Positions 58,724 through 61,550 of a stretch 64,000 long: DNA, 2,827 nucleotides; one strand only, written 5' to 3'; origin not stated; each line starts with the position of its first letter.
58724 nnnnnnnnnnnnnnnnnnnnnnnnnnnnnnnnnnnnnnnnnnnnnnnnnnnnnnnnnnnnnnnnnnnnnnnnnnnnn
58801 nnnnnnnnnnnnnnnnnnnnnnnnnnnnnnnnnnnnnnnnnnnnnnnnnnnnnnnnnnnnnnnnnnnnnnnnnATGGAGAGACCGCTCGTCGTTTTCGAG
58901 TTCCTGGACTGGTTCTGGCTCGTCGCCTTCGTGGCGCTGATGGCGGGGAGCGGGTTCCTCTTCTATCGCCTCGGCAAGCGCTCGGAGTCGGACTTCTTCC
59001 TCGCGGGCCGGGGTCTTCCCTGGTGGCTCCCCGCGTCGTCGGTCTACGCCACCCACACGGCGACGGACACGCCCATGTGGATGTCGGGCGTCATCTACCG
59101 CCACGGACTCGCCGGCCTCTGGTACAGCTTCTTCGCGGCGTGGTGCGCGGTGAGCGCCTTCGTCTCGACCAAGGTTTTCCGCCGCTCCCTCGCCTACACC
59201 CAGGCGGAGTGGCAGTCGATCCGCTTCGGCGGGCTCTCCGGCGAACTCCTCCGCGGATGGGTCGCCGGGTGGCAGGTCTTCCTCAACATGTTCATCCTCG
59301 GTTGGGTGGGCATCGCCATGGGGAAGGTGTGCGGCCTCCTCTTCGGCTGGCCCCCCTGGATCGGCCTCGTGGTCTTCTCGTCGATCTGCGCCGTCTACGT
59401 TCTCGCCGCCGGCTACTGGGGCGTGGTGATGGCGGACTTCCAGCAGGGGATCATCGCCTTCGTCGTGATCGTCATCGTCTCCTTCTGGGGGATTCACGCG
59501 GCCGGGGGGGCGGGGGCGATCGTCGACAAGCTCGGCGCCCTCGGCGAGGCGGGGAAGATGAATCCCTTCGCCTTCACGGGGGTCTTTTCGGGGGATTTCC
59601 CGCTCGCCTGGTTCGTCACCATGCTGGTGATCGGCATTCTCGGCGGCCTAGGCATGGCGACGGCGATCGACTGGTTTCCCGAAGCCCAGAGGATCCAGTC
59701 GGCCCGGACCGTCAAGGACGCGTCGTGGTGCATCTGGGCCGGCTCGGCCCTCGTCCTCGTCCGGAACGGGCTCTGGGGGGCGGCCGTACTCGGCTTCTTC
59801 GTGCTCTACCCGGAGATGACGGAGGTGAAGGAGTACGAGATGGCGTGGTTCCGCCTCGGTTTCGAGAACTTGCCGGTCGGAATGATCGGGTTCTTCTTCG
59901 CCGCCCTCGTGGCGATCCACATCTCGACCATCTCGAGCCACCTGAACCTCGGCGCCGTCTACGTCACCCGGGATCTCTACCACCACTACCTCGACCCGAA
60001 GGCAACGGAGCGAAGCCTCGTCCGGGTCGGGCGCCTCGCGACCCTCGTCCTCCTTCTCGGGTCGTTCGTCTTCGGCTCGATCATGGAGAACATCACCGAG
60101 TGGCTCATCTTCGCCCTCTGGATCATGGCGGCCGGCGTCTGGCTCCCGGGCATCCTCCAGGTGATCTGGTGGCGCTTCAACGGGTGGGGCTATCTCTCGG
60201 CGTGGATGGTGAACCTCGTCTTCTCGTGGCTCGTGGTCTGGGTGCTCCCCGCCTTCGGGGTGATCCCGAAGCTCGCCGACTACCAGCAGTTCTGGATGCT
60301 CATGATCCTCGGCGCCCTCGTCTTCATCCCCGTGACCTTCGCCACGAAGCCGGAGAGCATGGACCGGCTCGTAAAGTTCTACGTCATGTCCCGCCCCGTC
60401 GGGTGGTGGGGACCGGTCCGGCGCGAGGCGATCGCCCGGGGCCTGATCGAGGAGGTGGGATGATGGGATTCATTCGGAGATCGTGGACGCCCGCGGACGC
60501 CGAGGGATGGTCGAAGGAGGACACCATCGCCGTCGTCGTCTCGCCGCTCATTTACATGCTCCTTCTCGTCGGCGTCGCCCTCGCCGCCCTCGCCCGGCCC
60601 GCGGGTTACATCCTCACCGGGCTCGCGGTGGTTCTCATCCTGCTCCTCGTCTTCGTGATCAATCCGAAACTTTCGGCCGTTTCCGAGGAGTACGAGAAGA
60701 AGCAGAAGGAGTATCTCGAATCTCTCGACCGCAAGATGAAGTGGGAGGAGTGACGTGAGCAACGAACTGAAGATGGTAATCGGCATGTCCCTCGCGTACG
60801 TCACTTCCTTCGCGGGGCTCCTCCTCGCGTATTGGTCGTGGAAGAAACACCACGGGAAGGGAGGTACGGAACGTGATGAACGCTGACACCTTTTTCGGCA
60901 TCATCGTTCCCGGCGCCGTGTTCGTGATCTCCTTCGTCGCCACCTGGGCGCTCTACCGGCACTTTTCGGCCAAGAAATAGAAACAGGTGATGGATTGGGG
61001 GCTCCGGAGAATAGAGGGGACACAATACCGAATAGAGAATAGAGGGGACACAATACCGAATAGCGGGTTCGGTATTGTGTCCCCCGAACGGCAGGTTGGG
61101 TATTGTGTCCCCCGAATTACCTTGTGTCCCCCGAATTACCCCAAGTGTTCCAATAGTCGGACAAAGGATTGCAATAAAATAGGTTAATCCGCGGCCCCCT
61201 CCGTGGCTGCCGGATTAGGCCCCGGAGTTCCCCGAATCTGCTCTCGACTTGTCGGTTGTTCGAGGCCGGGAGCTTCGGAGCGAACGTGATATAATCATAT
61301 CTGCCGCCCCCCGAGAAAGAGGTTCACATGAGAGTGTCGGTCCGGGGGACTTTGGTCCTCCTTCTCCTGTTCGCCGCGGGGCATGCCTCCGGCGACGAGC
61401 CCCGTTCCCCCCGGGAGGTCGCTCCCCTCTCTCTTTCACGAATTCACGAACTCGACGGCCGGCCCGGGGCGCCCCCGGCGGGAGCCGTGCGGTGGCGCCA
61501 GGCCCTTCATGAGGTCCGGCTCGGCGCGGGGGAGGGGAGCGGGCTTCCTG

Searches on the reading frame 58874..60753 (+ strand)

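Call 12: search_protein_families(library=pfam, proteins=[window:59023-60753:+, window:58874-60463:+], max_evalue=0.01)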
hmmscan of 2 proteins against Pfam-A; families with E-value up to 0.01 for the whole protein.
window:59023-60753:+ (576 aa): 0 families

window:58874-60463:+ (529 aa): 1 family
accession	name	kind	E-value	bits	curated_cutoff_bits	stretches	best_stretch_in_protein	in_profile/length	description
PF00474.23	SSF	-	1.2e-25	90.7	22.8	1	41-445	1-404/406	Sodium:solute symporter family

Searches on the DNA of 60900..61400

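Call 25: search_rna_families(source=window, start=60900, end=61400, threshold=evalue, max_evalue=10)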
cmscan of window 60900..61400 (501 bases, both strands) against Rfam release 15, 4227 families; matches with E-value up to 10: 7.
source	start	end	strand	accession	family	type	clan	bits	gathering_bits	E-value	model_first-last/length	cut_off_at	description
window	61044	61083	-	RF03681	mir-1295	Gene; miRNA;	-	24.8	100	0.021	1-78/78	no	mir-1295 microRNA precursor family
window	61044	61112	+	RF00753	mir-503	Gene; miRNA;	-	18.3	54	0.35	11-61/71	no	mir-503 microRNA precursor family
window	61043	61084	+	RF00826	mir-55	Gene; miRNA;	-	18.1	53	0.56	1-74/74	no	mir-55 microRNA precursor family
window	61042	61087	-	RF03230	mir-967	Gene; miRNA;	-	17.3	70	1.7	1-90/90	no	mir-967 microRNA precursor family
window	61017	61111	+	RF03828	MIR831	Gene; miRNA;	-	16.8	100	0.79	1-181/181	no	MIR831 microRNA precursor family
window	61184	61319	-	RF02161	PART1_3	Gene; lncRNA;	-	13.7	40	1.4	1-131/131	no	Prostate androgen-regulated transcript 1 conserved region 3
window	61263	61395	-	RF02042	HOTTIP_3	Gene; lncRNA;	-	10.9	50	0.21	223-353/353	no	HOXA transcript at the distal tip, conserved region 3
